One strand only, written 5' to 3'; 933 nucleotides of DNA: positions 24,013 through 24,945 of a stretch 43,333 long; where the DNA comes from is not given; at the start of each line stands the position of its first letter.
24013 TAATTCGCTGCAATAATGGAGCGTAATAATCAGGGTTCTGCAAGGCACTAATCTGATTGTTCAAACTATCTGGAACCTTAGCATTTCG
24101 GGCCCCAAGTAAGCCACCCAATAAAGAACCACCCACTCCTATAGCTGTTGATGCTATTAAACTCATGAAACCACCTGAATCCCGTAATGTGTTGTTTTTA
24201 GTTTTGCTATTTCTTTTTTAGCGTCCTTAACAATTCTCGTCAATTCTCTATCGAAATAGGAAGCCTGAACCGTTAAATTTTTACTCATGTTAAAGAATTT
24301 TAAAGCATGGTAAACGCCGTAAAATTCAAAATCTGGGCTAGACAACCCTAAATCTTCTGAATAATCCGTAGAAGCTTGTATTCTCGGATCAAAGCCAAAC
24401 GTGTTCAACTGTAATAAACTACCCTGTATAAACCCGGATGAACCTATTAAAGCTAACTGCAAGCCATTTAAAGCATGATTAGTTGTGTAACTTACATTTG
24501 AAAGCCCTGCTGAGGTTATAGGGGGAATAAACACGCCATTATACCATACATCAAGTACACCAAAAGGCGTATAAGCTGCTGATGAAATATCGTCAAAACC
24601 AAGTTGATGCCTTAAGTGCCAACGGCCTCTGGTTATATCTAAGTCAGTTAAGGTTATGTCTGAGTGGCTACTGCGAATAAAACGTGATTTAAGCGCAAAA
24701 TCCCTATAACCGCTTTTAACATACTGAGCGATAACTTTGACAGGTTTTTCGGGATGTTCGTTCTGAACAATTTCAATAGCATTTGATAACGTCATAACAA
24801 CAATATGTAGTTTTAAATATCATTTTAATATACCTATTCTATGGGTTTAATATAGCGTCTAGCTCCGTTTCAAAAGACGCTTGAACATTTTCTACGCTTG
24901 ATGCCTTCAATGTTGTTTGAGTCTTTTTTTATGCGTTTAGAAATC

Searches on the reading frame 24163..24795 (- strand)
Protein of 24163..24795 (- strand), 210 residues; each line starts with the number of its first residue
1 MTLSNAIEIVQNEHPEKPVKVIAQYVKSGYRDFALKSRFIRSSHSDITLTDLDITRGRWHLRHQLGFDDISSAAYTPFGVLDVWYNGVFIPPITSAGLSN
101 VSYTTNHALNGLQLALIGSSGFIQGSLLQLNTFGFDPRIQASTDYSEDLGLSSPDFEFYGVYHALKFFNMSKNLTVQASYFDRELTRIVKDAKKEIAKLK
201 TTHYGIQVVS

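Call 34: search_protein_families(library=phrogs, proteins=[window:24163-24795:-])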
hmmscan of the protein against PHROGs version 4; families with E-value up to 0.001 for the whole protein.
window:24163-24795:- (210 aa): 0 families

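Call 45: find_encoding_contigs(protein=window:24163-24795:-, flank=10000, max_places=6)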
Protein window:24163-24795:- (210 aa): 11 contigs read that carry it; 6 places shown.
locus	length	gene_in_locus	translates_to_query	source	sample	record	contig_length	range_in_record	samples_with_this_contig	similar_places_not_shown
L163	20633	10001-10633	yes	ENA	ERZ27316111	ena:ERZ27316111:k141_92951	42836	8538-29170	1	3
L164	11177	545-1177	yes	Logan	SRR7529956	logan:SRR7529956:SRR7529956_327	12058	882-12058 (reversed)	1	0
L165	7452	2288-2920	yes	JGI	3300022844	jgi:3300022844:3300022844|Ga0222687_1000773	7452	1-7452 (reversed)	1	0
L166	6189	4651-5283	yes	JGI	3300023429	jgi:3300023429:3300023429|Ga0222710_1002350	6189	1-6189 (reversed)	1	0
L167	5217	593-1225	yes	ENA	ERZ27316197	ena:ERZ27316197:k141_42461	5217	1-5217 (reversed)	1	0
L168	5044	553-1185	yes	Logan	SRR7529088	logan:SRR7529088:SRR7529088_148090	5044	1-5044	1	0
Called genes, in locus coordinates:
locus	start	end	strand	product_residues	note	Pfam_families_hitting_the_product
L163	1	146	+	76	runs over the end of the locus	-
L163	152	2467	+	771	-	-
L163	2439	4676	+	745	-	-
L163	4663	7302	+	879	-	-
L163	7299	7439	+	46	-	-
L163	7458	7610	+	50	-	-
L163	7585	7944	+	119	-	PF23140:Gp80 (weak)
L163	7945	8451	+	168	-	-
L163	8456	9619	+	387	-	-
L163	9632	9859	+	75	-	-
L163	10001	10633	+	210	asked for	-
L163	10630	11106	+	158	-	-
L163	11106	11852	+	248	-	-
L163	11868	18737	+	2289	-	PF02195:ParB_N (faint)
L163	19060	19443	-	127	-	-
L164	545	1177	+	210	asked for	-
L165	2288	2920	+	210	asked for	-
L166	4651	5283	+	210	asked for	-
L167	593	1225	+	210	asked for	-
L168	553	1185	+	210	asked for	-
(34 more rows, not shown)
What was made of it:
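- Checked: The 24796 copy directly abuts the ATG of a 210-aa gene, and an independent gene call uses the same start (call 45).
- One copy abuts an ATG (call 45).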
